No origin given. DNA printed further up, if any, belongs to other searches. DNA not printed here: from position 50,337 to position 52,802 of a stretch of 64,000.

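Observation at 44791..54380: Unclassifiable ~9.6-kb integrative element in tRNA-Arg(ACG) with 17-bp att repeats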

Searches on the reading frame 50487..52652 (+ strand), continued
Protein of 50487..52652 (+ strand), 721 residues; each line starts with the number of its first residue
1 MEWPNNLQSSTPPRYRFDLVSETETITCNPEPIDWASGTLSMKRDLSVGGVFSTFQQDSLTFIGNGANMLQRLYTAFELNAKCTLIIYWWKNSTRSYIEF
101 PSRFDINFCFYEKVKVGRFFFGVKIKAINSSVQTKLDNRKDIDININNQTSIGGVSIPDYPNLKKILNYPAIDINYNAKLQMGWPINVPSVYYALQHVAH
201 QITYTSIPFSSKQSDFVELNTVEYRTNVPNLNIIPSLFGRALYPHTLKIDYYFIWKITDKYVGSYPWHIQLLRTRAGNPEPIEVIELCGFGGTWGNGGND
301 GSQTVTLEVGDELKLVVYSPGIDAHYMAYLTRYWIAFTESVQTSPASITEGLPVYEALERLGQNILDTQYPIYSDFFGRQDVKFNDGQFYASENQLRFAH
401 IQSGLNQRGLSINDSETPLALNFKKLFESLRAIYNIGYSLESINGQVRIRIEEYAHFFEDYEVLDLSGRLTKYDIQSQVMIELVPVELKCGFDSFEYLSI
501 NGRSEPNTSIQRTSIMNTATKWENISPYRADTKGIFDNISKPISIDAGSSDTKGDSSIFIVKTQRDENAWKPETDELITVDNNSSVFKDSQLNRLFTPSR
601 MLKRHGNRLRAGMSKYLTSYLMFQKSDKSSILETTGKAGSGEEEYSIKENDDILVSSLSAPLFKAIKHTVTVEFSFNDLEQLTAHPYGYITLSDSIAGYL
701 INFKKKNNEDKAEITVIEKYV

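Call 41: find_related_loci(query=A1, collection=metagenome_contigs, flank=10000)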
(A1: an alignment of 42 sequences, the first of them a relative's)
Query A1 (314 aa) in metagenome_contigs; peptide patterns used: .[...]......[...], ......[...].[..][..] (x = any residue, [..] = any of these).
218 stretches matched a pattern; 82 encode a relative of the query (tblastn E <= 1e-3); the best 80 are kept; 79 distinct loci.
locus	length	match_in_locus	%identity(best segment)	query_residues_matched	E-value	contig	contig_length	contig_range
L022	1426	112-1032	52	5-314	3e-108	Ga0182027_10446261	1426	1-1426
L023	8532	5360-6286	50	1-314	4e-98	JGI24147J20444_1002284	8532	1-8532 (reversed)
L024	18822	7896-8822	50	1-314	4e-98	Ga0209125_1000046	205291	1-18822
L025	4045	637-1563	49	1-314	2e-97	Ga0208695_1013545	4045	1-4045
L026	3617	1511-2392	50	9-314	3e-95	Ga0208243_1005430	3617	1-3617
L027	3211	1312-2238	49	1-314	5e-95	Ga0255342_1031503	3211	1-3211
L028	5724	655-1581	48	1-314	7e-93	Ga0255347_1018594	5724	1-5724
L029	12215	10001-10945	48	1-314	2e-92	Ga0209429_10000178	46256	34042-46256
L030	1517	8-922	49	5-314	4e-98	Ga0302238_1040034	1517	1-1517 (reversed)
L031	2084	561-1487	48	1-314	4e-96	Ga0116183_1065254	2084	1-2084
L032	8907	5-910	49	9-312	5e-91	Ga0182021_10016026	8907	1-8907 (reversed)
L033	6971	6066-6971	48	1-304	2e-90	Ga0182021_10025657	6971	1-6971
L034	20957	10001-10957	48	1-314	4e-90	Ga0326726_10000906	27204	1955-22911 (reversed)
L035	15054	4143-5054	48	8-314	4e-87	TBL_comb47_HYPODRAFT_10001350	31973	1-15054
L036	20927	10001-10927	46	1-314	4e-87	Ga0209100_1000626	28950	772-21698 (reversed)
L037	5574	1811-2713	47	5-314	1e-86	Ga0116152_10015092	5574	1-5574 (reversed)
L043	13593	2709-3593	45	1-299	3e-84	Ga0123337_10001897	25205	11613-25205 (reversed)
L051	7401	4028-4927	43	6-314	4e-79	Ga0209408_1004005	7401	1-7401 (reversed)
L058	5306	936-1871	41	1-314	2e-74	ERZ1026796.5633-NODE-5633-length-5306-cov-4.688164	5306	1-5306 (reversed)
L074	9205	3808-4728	42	1-314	7e-67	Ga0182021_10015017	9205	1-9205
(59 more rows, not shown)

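Call 45: predict_structure(alignment_id=A1)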
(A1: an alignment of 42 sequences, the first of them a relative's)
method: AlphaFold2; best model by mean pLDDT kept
length: 314 residues; sequences in the alignment: 42
mean_pLDDT: 91.6   pTM: 0.87
mean pLDDT of the five models: 91.6, 91.1, 91.1, 89.3, 88.7
residues with pLDDT >= 90: 246; 70-90: 50; 50-70: 15; < 50: 3
segments of 3 or more residues with pLDDT < 50: 1-3
pLDDT, mean of each block of 10 residues (from residue 1): 62 98 97 97 96 93 91 96 80 62 88 96 96 93 93 98 97 93 92 97 95 97 96 86 96 97 96 91 96 92 86 83
secondary structure, 60 per line:
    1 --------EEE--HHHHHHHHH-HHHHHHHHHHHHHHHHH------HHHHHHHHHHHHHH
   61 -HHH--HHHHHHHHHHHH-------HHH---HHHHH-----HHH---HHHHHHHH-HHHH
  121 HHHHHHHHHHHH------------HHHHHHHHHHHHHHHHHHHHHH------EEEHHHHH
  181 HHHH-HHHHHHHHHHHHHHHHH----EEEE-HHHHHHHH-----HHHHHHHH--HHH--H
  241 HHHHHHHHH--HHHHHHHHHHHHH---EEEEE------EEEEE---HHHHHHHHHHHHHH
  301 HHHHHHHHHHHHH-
elements in order: E9-11 H14-22 H24-40 H47-60 H67-78 H92-96 H108-115 H117-132 H145-166 E173-175 H176-184 H186-202 E207-210 H212-219 H225-232 H240-249 H252-264 E268-272 E279-283 H287-313

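Call 48: fold_search(model_id=the predicted structure, library=pdb)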
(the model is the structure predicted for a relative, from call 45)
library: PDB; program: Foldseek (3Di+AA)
matches with E <= 10: 592; with E <= 0.001: 0
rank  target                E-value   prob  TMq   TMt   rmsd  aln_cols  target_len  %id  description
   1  7tjf_A                8.0e-02  0.63  0.21  0.14  16.7       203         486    9  S. cerevisiae ORC bound to 84 bp ARS1 DNA (released 2023-01-18)
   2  7tji_A                8.0e-02  0.51  0.21  0.14  14.1       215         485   11  S. cerevisiae ORC bound to 84 bp ARS1 DNA and Cdc6 (state 2) with flexible Orc6 N-terminal domain (released 2022-10-05)
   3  7tjh_A                1.1e-01  0.41  0.18  0.12  16.8       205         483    9  S. cerevisiae ORC bound to 84 bp ARS1 DNA and Cdc6 (state 1) with flexible Orc6 N-terminal domain (released 2022-10-05)
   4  8s0c_E                1.5e-01  0.23  0.16  0.14  17.4       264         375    8  H. sapiens ORC1-5 bound to double stranded DNA as part of the MCM-ORC complex (released 2024-10-02)
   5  7tjj_A                1.6e-01  0.60  0.21  0.14  17.9       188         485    7  S. cerevisiae ORC bound to 84 bp ARS1 DNA and Cdc6 (state 1) with docked Orc6 N-terminal domain (released 2022-10-05)
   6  7mca_A                1.6e-01  0.57  0.21  0.14  18.1       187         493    8  Structure of the S. cerevisiae origin recognition complex bound to the replication initiator Cdc6 and the ARS1 origin  (released 2021-06-02)
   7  9bcx_B                1.8e-01  0.28  0.20  0.14  14.5       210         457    8  Cryo-EM structure of the S. cerevisiae ORC-Cdc6-Mcm2-7-DNA complex with a fully closed Mcm2-Mcm5 DNA entry gate (released 2025-01-01)
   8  5v8f_A                1.9e-01  0.60  0.17  0.13   9.2       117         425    9  Structural basis of MCM2-7 replicative helicase loading by ORC-Cdc6 and Cdt1 (released 2017-05-10)
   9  9qo0_C                2.0e-01  0.15  0.14  0.13  21.3       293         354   15  Pre-activated 9-subunit COP9 signalosome and neddylated SCF (Skp1-Skp2-Cks1) complex structure (released 2026-02-18)
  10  3zco                  2.2e-01  0.75  0.19  0.39   7.8       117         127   14  Crystal structure of S. cerevisiae Sir3 C-terminal domain (released 2013-04-03)
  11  9gm5_A                2.5e-01  0.38  0.20  0.16  16.7       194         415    8  OCCM maturation intermediate stalled with an Arginine Finger mutation in Mcm5: Conformer 1 (released 2025-03-05)
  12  9gjp_A                2.7e-01  0.84  0.21  0.47   7.2       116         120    8  OCCM maturation intermediate stalled with an Arginine Finger mutation in Mcm5: Conformer 2 (released 2025-03-05)
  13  4yrv_A                2.9e-01  0.11  0.14  0.15  23.6       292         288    9  Crystal structure of Anabaena transcription factor HetR complexed with 21-bp DNA from hetP promoter (released 2015-12-02)
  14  5zr1_A                3.1e-01  0.21  0.17  0.12  16.8       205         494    9  Saccharomyces Cerevisiae Origin Recognition Complex Bound to a 72-bp Origin DNA containing ACS and B1 element (released 2018-07-11)
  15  9qo1_C                3.1e-01  0.14  0.14  0.13  21.3       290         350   15  Activated 9-subunit COP9 signalosome and neddylated SCF (SKP1-SKP2-CKS1) complex structure (released 2026-02-11)
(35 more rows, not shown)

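Call 50: search_protein_families(library=pfam, proteins=[L051:5318-5956:+, L037:4243-4920:+, L034:11796-12635:+, L074:5303-6100:+, L051:5959-6594:+, L058:261-911:+, L051:2102-2734:+, L019:12499-14355:+, L015:7718-9190:+, L074:6843-8174:+], max_evalue=0.05)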
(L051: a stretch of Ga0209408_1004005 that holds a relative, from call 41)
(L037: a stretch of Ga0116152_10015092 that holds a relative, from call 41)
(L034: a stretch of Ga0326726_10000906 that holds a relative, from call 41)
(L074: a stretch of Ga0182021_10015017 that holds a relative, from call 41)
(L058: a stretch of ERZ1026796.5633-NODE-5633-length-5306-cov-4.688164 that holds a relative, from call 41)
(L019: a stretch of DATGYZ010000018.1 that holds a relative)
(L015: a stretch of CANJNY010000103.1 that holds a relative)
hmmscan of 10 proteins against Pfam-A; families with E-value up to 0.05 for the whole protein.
L051:5318-5956:+ (212 aa): 0 families

L037:4243-4920:+ (225 aa): 1 family
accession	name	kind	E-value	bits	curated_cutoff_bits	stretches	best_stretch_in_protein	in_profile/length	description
PF19817.4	DUF6300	-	0.022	15.3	27.8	0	18-53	47-81/110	Family of unknown function (DUF6300)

L034:11796-12635:+ (279 aa): 2 families
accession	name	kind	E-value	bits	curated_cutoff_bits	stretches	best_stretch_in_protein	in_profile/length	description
PF18206.8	Porphyrn_cat_1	-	0.0038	18.3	27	1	4-42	9-48/105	Porphyranase beta-sandwich domain 1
PF08681.18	TacA1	-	0.043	14.2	21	0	21-39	1-19/80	Antitoxin TacA 1-like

L074:5303-6100:+ (265 aa): 0 families

L051:5959-6594:+ (211 aa): 3 families
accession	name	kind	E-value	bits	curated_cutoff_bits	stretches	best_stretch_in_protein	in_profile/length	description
PF20606.3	DUF6799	-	0.022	15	26.8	0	160-185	37-62/63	Domain of unknown function (DUF6799)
PF06152.16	Phage_min_cap2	-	0.023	14.1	26.3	1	52-111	7-62/366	Phage minor capsid protein 2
PF06160.17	EzrA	-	0.023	13.5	39.6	1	47-129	16-98/557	Septation ring formation regulator, EzrA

L058:261-911:+ (216 aa): 2 families
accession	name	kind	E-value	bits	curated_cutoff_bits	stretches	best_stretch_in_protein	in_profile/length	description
PF11300.13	DUF3102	-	1.8e-10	41.6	24.4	1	27-75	22-70/129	Protein of unknown function (DUF3102)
PF20594.3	DUF6794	-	0.0016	18.9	27.1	1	37-85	27-73/83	Domain of unknown function (DUF6794)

L051:2102-2734:+ (210 aa): 1 family
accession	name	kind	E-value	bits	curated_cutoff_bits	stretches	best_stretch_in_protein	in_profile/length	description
PF09687.15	PRESAN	-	0.026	15.4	23.7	0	38-75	85-121/125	Plasmodium RESA N-terminal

L019:12499-14355:+ (618 aa): 0 families

L015:7718-9190:+ (490 aa): 1 family
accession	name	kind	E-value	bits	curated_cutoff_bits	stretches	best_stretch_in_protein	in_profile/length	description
PF22530.2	Terminase-T7_RNaseH-like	-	2.6e-05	24.9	27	1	325-422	1-97/108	Terminase Bacteriophage T7, Ribonuclease H-like domain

L074:6843-8174:+ (443 aa): 1 family
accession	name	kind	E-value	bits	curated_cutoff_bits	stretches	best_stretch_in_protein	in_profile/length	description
PF03237.21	Terminase_6N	-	0.00025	21.2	22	1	28-235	2-203/215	Terminase large subunit, T4likevirus-type, N-terminal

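Call 51: search_protein_families(library=phrogs, proteins=[L051:5318-5956:+, L037:4243-4920:+, L034:11796-12635:+, L074:5303-6100:+, L051:5959-6594:+, L058:261-911:+, L051:2102-2734:+, L019:12499-14355:+, L015:7718-9190:+, L074:6843-8174:+], max_evalue=0.05)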
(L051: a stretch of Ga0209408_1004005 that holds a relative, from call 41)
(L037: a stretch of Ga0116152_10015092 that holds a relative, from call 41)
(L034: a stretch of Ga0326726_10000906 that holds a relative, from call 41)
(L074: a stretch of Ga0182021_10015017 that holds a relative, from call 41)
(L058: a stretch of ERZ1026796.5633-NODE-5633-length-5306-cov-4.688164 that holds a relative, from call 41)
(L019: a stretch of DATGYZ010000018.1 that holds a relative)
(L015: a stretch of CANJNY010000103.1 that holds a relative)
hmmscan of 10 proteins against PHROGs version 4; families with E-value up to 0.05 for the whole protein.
L051:5318-5956:+ (212 aa): 0 families

L037:4243-4920:+ (225 aa): 0 families

L034:11796-12635:+ (279 aa): 0 families

L074:5303-6100:+ (265 aa): 0 families

L051:5959-6594:+ (211 aa): 3 families
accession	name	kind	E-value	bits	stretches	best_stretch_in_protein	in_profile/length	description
phrog_12993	-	unknown function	0.015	16.2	1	43-77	56-90/143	-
phrog_13196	-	tail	0.036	15.1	0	97-160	82-144/151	major tail protein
phrog_2231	-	unknown function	0.048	13.1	0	51-97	265-311/674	-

L058:261-911:+ (216 aa): 4 families
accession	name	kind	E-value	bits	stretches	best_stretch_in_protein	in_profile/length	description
phrog_6146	-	unknown function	5.1e-21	76.4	1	10-97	35-132/197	-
phrog_15609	-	unknown function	2.3e-10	41.3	1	28-76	29-77/316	-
phrog_1748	-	unknown function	0.00027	21.2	1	15-70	51-105/302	-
phrog_11916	-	unknown function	0.023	16.1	1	40-74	5-38/107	-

L051:2102-2734:+ (210 aa): 0 families

L019:12499-14355:+ (618 aa): 3 families
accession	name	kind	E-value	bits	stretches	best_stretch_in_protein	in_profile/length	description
phrog_33803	-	unknown function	9.3e-16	58.2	1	5-446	123-586/762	-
phrog_30639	-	unknown function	2.9e-14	53.4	1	4-222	4-224/815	-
phrog_23570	-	head and packaging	1.3e-11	44.5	1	1-133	1-135/905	virion structural protein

L015:7718-9190:+ (490 aa): 5 families
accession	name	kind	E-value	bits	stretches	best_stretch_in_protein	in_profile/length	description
phrog_38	-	head and packaging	1.3e-88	299.6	2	185-475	406-705/760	terminase large subunit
phrog_4758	-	head and packaging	1.4e-56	192.5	1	25-260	22-240/243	terminase large subunit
phrog_30251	-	head and packaging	2.8e-50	172.4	1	47-462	42-449/799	terminase large subunit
phrog_5573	-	head and packaging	2.6e-27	96.8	1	243-480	7-241/250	terminase large subunit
phrog_979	-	head and packaging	0.022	14.4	1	330-482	452-608/642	terminase large subunit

L074:6843-8174:+ (443 aa): 2 families
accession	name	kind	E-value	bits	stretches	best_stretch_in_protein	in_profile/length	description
phrog_2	-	head and packaging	1.3e-26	94.6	1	16-428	275-595/807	terminase large subunit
phrog_979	-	head and packaging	3.6e-18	66.6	2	14-174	157-307/642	terminase large subunit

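Call 64: search_protein_families(library=pfam, proteins=[L043:8340-11420:+, L043:3991-5553:+, L043:5550-6584:+, L043:6581-7732:+, L036:13315-16026:+, L036:16456-18102:+, L036:18219-20147:+, L015:9284-10477:-, L043:1030-1656:+, L036:7155-8678:+], max_evalue=0.001)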
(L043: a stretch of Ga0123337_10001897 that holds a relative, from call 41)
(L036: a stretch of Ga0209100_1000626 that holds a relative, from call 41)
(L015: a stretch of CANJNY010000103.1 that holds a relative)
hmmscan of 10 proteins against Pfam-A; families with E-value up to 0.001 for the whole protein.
L043:8340-11420:+ (1026 aa): 6 families
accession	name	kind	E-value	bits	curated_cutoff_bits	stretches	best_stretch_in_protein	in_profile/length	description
PF12008.13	EcoR124_C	-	5.9e-65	219.9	23.1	1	755-1015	1-260/260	Type I restriction and modification enzyme - subunit R C terminal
PF22679.2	T1R_D3-like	-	4.5e-60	203.1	27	1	566-734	2-158/158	Type I restriction enzyme subunit R domain 3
PF18766.7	SWI2_SNF2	-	3.9e-56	190.6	26.7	1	297-524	1-204/221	SWI2/SNF2 ATPase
PF04313.20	HSDR_N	-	3.8e-40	138.3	25.1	1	29-224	1-196/198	Type I restriction enzyme R protein N terminus (HSDR_N)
PF04851.21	ResIII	-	5.2e-39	134.2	22.5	1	293-461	3-163/164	Type III restriction enzyme, res subunit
PF00270.35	DEAD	-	7.5e-10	39.2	26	1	330-461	22-161/167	DEAD/DEAH box helicase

L043:3991-5553:+ (520 aa): 5 families
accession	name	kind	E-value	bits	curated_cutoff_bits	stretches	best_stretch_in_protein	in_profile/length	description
PF02384.22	N6_Mtase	-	3.4e-116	388.4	20.4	1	175-483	2-310/311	N-6 DNA Methylase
PF12161.14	HsdM_N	-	8.7e-22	78.6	24.5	1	10-163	1-135/135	HsdM N-terminal domain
PF07669.17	Eco57I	-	2e-05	25.2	25.3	1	272-389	44-165/171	Eco57I restriction-modification methylase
PF01170.24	UPF0020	-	0.00039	20.6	22.3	0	215-309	22-133/197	RMKL-like, methyltransferase domain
PF05175.20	MTS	-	0.00051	20.2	23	0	218-308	28-109/170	Methyltransferase small domain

L043:5550-6584:+ (344 aa): 1 family
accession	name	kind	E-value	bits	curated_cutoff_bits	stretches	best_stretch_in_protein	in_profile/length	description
PF13310.11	Virulence_RhuM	-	3.1e-106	354.7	33.7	1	72-315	1-245/252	Virulence protein RhuM family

L043:6581-7732:+ (383 aa): 1 family
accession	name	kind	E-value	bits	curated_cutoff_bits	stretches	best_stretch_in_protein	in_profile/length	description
PF01420.25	Methylase_S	-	2.2e-37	129.3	22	2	13-164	1-163/168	Type I restriction modification DNA specificity domain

L036:13315-16026:+ (903 aa): 7 families
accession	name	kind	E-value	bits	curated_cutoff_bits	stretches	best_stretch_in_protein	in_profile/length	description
PF20473.4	MmeI_Mtase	-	3.6e-106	354.5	27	1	322-574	2-252/259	MmeI, DNA-methyltransferase domain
PF20466.3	MmeI_TRD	-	5.7e-68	228.8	27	1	601-802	3-207/207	MmeI, target recognition domain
PF20464.3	MmeI_N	-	1.4e-29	104.2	27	1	1-159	1-181/181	MmeI, N-terminal domain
PF20465.4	MmeI_hel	-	6.2e-26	91.4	27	1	169-246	1-75/75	MmeI, helicase spacer domain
PF20467.3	MmeI_C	-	9e-19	67.9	27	1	815-880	14-79/83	MmeI, C-terminal domain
PF07669.17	Eco57I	-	3.1e-08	34.4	25.3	1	390-530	2-146/171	Eco57I restriction-modification methylase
PF02384.22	N6_Mtase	-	0.0003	20.6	20.4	1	340-471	47-138/311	N-6 DNA Methylase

L036:16456-18102:+ (548 aa): 2 families
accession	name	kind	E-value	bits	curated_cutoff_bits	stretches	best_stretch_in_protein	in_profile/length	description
PF13749.12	HATPase_c_4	-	1.2e-17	64.1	26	1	298-380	3-88/89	Putative ATP-dependent DNA helicase recG C-terminal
PF04326.19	SLFN_AlbA_2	-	1.2e-10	42.4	25.3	1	4-123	1-116/118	Schlafen, AlbA_2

L036:18219-20147:+ (642 aa): 3 families
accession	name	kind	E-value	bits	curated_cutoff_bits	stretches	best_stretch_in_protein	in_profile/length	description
PF00270.35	DEAD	-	3.7e-08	33.7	26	1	26-189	3-157/167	DEAD/DEAH box helicase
PF04851.21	ResIII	-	2.4e-07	31.2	22.5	1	23-190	4-160/164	Type III restriction enzyme, res subunit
PF00271.37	Helicase_C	-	0.00025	21.7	23.5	0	325-376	58-108/110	Helicase conserved C-terminal domain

L015:9284-10477:- (397 aa): 2 families
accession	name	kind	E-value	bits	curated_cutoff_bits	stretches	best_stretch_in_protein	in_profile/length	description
PF13455.12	MUG113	-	9.5e-14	52.2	22.3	1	289-375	1-71/73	Meiotically up-regulated gene 113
PF10544.15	T5orf172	-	1.5e-09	38.7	20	1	268-376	1-99/101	T5orf172 domain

L043:1030-1656:+ (208 aa): 1 family
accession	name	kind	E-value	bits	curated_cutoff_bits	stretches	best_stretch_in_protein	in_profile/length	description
PF19781.4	DUF6266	-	1.9e-05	24.7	23.4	1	14-204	3-195/198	Family of unknown function (DUF6266)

L036:7155-8678:+ (507 aa): 0 families

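Call 85: predict_structure(alignment_id=A2)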
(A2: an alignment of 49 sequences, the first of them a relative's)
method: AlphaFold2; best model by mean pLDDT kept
length: 721 residues; sequences in the alignment: 49
mean_pLDDT: 87.5   pTM: 0.78
mean pLDDT of the five models: 87.5, 86.7, 86.6, 85.7, 85.2
residues with pLDDT >= 90: 395; 70-90: 281; 50-70: 33; < 50: 12
segments of 3 or more residues with pLDDT < 50: 1-9
pLDDT, mean of each block of 10 residues (from residue 1): 44 81 86 81 91 79 89 87 83 77 75 83 75 83 89 85 87 90 61 87 92 87 91 91 91 93 93 88 93 92 93 95 91 91 90 93 91 92 88 92 92 85 96 94 86 94 95 94 93 90 87 93 95 93 66 76 90 90 90 93 92 92 86 78 77 93 95 88 91 95 86 95 81
secondary structure, 60 per line:
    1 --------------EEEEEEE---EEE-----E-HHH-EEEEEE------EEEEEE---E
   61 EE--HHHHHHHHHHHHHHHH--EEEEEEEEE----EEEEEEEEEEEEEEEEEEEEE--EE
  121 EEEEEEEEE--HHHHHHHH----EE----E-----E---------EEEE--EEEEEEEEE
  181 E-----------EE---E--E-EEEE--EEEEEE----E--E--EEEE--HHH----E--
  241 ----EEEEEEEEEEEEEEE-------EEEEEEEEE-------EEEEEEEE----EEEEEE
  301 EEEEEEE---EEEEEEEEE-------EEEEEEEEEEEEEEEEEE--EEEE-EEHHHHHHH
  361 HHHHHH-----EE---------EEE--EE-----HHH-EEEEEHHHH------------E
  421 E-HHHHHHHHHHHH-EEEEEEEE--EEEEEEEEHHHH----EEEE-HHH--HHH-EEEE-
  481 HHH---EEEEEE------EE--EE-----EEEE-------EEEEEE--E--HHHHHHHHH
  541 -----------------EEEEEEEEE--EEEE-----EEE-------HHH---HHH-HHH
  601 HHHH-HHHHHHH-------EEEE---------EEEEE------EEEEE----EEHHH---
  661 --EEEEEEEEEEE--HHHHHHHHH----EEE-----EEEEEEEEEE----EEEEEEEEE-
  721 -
elements in order (helices of 4 or more, strands of 3 or more residues): E15-21 E25-27 E39-44 E51-56 E60-62 H65-80 E83-91 E96-116 E119-129 H132-139 E166-169 E172-181 E203-206 E209-214 E225-228 E245-259 E267-275 E283-290 E295-307 E311-319 E327-344 E347-350 H354-366 E383-385 E399-403 H404-407 H423-434 E436-443 E446-453 H454-457 E462-465 E476-479 E487-492 E510-513 E521-526 H532-540 E558-566 E569-572 E578-580 H598-604 H606-612 E620-623 E633-637 E644-648 E663-673 H676-684 E689-691 E697-706 E711-719
